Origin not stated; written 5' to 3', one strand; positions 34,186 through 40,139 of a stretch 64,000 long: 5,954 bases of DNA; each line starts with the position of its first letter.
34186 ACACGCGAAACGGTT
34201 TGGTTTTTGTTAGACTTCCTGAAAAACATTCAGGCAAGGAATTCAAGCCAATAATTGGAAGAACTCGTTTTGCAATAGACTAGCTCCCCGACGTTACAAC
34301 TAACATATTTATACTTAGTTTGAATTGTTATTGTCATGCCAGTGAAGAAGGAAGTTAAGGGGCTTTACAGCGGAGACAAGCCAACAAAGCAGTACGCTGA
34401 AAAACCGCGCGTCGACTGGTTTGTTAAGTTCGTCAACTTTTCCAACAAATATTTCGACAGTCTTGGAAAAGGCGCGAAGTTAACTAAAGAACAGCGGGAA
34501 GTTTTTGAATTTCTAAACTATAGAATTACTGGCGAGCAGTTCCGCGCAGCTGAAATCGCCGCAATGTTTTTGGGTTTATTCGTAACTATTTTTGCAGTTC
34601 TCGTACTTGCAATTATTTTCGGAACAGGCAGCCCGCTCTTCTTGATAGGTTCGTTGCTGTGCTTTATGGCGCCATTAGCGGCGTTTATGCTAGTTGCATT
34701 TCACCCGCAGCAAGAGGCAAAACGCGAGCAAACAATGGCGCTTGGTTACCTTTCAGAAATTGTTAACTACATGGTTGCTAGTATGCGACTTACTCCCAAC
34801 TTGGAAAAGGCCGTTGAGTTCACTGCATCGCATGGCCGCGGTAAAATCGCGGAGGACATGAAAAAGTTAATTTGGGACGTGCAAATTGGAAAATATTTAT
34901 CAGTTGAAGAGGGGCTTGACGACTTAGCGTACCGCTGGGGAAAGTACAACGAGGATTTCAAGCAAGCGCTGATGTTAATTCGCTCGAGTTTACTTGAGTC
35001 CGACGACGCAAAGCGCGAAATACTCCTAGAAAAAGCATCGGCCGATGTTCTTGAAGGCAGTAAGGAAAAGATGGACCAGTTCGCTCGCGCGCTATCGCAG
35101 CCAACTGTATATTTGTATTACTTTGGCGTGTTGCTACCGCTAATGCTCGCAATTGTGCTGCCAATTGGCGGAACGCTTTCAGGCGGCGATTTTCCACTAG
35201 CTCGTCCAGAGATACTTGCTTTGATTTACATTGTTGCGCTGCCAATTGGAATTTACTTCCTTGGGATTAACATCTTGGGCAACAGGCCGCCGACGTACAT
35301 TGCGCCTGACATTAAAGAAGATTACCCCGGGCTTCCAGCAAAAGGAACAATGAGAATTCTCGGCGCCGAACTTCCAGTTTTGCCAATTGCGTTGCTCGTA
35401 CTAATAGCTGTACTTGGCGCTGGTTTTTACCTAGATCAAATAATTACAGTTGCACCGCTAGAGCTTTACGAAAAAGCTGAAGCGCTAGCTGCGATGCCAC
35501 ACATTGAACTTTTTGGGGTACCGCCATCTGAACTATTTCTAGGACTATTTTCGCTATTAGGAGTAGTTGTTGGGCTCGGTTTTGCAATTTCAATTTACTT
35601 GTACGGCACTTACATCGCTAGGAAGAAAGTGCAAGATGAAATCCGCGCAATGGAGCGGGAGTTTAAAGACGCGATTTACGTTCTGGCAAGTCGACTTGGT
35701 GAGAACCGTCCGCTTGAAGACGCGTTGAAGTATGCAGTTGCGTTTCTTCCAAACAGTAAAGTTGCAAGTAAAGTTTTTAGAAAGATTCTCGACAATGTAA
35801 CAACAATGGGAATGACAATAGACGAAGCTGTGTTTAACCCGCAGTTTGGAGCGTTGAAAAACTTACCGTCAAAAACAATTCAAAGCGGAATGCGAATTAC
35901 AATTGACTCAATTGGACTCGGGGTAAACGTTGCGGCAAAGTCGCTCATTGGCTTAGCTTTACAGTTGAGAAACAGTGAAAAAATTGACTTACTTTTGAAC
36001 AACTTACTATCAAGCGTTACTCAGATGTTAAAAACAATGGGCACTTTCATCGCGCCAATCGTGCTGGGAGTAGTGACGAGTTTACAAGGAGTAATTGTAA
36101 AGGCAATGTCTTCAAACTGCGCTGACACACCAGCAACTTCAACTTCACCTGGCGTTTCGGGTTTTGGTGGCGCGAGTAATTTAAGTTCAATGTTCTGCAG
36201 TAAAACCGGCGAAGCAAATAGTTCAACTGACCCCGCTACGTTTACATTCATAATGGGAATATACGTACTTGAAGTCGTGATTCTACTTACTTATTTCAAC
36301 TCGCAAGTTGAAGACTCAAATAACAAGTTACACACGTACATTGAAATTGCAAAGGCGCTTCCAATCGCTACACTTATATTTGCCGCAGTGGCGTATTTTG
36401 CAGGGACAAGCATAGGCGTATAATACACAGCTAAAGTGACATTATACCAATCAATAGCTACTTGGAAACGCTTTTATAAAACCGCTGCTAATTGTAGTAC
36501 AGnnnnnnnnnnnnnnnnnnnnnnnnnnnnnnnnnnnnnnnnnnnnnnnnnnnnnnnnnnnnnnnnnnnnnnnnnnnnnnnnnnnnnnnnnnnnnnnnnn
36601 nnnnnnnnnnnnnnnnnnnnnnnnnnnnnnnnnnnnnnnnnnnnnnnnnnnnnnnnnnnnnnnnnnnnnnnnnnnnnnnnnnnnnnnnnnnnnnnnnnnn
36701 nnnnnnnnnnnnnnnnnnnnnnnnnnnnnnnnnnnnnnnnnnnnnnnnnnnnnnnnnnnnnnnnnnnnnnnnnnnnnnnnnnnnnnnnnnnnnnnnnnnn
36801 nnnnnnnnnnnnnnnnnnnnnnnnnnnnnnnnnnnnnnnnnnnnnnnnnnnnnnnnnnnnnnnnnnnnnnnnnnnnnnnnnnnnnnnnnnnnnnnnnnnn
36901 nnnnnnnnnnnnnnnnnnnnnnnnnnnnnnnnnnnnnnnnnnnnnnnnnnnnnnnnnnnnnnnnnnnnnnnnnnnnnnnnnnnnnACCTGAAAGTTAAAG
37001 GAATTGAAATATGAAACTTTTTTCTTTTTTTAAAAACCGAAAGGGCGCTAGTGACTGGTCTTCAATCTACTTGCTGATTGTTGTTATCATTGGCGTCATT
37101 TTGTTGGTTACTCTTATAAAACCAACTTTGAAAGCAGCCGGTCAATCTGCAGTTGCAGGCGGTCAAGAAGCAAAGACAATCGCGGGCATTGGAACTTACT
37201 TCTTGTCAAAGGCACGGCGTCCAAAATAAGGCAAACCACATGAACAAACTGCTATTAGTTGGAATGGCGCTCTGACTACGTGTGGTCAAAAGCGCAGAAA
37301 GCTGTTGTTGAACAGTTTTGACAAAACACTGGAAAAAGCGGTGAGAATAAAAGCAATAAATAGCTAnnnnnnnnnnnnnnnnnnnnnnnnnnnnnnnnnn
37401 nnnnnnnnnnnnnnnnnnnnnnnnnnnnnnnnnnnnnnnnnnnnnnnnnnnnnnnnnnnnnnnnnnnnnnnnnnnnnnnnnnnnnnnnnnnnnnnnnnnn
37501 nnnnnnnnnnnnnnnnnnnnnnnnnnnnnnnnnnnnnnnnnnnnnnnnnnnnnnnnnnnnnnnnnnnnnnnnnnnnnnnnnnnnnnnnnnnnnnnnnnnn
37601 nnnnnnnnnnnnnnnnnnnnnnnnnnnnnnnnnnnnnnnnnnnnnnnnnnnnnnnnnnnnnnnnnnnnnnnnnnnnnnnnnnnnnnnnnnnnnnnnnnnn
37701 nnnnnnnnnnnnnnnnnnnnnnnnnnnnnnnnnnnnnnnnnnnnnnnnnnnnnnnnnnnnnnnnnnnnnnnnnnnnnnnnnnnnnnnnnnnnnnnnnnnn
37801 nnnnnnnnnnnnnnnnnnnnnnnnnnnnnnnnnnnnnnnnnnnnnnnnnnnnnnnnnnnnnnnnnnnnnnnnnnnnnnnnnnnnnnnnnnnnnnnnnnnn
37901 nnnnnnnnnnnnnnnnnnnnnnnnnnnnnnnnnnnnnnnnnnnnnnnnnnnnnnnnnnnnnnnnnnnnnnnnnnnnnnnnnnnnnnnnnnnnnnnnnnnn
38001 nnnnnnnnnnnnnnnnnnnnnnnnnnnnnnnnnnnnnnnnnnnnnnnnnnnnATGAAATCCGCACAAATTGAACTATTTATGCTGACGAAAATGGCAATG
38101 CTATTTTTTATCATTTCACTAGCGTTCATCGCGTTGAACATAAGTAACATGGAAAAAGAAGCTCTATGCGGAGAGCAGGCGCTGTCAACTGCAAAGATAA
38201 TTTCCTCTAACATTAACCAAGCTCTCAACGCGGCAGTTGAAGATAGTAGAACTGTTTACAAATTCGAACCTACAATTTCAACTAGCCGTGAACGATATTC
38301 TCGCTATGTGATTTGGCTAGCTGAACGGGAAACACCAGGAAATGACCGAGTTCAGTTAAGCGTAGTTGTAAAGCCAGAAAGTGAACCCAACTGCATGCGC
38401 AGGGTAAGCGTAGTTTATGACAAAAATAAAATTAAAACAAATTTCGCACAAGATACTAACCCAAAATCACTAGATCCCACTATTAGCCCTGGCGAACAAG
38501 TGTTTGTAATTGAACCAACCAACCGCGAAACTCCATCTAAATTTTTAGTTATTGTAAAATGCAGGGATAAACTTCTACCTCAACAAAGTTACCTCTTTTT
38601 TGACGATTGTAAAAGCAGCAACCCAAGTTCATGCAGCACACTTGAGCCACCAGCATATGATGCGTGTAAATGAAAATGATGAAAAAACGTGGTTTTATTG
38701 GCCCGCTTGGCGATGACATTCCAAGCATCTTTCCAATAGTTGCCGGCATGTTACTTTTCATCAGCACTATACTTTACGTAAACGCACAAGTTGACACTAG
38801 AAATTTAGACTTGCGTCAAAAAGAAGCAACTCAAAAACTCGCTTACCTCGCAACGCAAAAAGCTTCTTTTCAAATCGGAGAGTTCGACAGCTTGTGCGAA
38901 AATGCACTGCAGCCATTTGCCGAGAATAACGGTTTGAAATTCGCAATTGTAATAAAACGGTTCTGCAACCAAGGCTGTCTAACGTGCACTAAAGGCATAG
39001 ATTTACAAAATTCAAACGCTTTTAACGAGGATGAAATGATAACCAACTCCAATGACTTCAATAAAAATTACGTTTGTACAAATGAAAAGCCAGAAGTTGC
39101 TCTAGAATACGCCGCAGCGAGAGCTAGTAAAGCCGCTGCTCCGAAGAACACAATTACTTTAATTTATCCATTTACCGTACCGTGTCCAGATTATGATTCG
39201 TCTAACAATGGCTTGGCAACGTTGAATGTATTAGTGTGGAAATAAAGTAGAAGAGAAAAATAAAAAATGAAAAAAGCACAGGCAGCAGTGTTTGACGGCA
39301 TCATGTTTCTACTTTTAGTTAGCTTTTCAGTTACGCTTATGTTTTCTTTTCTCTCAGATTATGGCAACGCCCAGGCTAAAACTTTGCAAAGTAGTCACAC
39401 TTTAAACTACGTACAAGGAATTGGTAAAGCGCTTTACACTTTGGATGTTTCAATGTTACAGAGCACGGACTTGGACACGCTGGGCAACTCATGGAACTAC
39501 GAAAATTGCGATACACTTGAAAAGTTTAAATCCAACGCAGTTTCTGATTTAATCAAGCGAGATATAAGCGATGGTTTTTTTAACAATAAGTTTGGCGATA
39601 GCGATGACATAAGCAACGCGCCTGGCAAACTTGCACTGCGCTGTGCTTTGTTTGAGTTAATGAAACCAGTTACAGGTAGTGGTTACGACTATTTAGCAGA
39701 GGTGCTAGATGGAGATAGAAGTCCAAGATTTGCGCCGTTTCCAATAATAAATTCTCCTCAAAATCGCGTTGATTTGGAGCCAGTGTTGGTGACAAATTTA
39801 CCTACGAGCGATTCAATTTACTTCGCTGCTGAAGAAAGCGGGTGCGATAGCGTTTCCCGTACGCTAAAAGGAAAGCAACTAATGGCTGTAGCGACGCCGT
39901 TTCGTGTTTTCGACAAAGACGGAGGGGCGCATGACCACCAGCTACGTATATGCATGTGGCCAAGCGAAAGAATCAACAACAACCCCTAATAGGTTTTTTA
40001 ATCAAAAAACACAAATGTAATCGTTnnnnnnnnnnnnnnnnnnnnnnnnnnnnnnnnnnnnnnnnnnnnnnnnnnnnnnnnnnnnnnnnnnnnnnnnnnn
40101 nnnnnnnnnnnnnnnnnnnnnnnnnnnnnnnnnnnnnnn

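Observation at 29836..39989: Complete type IV pilus-like locus with six distinct pilin-like genes and two tandem-duplicated small-protein pairs between ATPase and platform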

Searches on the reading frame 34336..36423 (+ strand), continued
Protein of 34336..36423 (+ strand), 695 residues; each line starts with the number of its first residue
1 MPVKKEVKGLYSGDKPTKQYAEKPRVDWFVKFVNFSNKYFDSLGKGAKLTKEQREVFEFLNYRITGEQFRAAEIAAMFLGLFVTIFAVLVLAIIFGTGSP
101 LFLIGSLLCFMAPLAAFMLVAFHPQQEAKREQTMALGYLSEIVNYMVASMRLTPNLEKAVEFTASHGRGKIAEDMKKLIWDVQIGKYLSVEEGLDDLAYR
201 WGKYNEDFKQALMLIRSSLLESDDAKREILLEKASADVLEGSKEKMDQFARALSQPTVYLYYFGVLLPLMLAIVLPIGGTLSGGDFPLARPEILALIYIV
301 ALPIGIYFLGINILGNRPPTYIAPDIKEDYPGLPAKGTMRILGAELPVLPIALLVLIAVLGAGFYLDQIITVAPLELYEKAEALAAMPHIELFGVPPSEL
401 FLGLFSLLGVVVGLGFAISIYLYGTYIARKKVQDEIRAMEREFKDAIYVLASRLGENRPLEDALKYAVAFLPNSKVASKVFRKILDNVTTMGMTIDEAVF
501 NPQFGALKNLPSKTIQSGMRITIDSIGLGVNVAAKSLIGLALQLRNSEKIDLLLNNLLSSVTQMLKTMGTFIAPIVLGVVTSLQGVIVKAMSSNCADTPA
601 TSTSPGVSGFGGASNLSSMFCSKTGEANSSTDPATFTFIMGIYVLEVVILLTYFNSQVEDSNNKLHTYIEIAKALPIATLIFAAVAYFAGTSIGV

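Call 56: find_encoding_contigs(protein=P0013, flank=10000, max_places=1)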
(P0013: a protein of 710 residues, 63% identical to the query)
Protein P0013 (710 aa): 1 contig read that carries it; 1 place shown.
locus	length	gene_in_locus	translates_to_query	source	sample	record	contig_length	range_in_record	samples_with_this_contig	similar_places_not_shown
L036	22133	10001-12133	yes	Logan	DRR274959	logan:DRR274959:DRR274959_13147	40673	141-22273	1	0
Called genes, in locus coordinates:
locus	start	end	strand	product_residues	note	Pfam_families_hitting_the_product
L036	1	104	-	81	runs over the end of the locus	?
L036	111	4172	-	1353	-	-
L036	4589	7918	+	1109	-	-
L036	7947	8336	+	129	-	-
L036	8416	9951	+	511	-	-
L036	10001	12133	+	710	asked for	-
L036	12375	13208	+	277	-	PF02498:Bro-N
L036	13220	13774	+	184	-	-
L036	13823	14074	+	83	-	-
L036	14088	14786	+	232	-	-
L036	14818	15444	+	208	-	-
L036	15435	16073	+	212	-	-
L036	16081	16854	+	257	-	-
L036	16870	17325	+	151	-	-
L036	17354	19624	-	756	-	PF00437:T2SSE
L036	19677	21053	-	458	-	PF00990:GGDEF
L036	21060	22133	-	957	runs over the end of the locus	PF00133:tRNA-synt_1, PF01406:tRNA-synt_1e (faint), PF09334:tRNA-synt_1g, PF13603:tRNA-synt_1_2, PF09334:tRNA-synt_1g, PF08264:Anticodon_1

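Call 74: search_protein_families(library=pfam, proteins=[L020:5604-6089:+, L033:8134-8841:+, L035:8966-9904:-, L036:8416-9951:+, L036:7947-8336:+], max_evalue=0.01)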
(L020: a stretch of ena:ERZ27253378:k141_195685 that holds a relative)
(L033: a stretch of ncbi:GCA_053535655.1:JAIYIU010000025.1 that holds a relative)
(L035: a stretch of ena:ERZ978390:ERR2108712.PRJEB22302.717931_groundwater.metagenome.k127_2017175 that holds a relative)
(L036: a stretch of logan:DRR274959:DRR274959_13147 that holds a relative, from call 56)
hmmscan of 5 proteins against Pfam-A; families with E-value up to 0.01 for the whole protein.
L020:5604-6089:+ (161 aa): 0 families

L033:8134-8841:+ (235 aa): 1 family
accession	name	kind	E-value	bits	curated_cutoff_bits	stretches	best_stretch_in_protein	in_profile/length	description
PF04687.17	Microvir_H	-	0.0036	17.2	22.7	1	34-94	179-241/310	Microvirus H protein (pilot protein)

L035:8966-9904:- (312 aa): 0 families

L036:8416-9951:+ (511 aa): 2 families
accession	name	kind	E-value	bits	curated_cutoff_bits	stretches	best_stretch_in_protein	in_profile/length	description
PF24460.1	DUF7575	-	0.0007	19.3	28.5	0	457-476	4-24/28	Domain of unknown function (DUF7575)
PF13920.12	zf-C3HC4_3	-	0.0023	18.1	27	1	456-507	2-47/49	Zinc finger, C3HC4 type (RING finger)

L036:7947-8336:+ (129 aa): 0 families

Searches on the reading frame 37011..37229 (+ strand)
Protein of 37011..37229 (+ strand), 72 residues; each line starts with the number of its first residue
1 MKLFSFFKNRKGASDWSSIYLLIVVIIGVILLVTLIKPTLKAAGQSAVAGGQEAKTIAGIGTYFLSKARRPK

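Call 4: search_protein_families(library=pfam, proteins=[window:37011-37229:+], max_evalue=1)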
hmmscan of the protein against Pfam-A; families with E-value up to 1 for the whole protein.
window:37011-37229:+ (72 aa): 1 family
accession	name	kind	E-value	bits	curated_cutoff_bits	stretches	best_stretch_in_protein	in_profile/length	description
PF10912.14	Glam1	-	0.063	13.8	22.3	1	3-35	45-77/146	Glia associated membrane protein glam-1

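Call 18: search_protein_families(library=ncbifam, proteins=[window:37011-37229:+], max_evalue=0.1)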
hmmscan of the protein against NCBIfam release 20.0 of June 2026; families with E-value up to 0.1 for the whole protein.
window:37011-37229:+ (72 aa): 0 families

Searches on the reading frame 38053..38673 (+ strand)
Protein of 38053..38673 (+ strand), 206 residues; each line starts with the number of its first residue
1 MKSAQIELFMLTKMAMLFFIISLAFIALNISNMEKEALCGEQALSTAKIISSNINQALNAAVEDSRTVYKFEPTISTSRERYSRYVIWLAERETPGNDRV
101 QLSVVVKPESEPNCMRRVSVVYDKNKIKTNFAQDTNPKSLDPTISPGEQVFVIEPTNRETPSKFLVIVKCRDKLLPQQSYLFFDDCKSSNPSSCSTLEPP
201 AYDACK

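Call 4: search_protein_families(library=pfam, proteins=[window:38053-38673:+], max_evalue=1)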
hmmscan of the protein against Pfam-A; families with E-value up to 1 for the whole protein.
window:38053-38673:+ (206 aa): 0 families

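Call 18: search_protein_families(library=ncbifam, proteins=[window:38053-38673:+], max_evalue=0.1)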
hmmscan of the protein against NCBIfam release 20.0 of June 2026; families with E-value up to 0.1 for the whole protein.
window:38053-38673:+ (206 aa): 2 families
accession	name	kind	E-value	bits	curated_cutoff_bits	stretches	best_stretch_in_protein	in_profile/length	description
TIGR02596.1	TIGR02596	subfamily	0.041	14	70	1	17-127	6-114/196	Verru_Chthon cassette protein D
NF041245.1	T6SS_IglE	equivalog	0.081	13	75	0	100-159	22-81/131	type VI secretion system lipoprotein IglE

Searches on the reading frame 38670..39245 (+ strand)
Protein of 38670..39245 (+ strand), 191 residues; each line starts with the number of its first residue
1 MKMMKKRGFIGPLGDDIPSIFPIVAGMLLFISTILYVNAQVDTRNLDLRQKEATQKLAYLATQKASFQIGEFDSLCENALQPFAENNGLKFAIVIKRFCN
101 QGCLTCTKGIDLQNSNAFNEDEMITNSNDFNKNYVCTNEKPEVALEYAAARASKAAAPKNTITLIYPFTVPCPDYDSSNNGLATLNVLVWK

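Call 4: search_protein_families(library=pfam, proteins=[window:38670-39245:+], max_evalue=1)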
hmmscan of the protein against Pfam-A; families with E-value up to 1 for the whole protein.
window:38670-39245:+ (191 aa): 1 family
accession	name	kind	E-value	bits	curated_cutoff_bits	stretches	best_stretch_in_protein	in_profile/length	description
PF13744.12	HTH_37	-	0.024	14.9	27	1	45-96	29-80/80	Helix-turn-helix domain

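Call 18: search_protein_families(library=ncbifam, proteins=[window:38670-39245:+], max_evalue=0.1)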
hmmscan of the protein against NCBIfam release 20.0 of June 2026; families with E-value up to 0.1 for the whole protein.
window:38670-39245:+ (191 aa): 1 family
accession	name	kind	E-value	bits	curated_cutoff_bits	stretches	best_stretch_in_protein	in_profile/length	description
TIGR02263.1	benz_CoA_red_C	equivalog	0.025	13.5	421.15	1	92-159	236-301/380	benzoyl-CoA reductase subunit C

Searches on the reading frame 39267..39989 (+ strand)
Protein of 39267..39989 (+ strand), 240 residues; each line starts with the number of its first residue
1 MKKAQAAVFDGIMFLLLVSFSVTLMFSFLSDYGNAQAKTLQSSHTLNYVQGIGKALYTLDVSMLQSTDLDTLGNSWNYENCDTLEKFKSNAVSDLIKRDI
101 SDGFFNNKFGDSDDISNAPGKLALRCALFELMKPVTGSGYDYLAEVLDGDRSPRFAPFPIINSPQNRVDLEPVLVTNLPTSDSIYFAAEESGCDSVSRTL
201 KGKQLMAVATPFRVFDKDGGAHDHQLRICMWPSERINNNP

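Call 4: search_protein_families(library=pfam, proteins=[window:39267-39989:+], max_evalue=1)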
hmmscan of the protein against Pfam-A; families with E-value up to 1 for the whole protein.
window:39267-39989:+ (240 aa): 0 families

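Call 18: search_protein_families(library=ncbifam, proteins=[window:39267-39989:+], max_evalue=0.1)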
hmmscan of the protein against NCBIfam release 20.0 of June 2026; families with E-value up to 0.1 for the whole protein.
window:39267-39989:+ (240 aa): 1 family
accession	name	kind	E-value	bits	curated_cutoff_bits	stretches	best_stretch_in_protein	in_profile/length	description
NF045573.1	Hepsulflyase_CFB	equivalog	0.064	11.5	700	1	9-90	275-356/651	heparin-sulfate lyase HepC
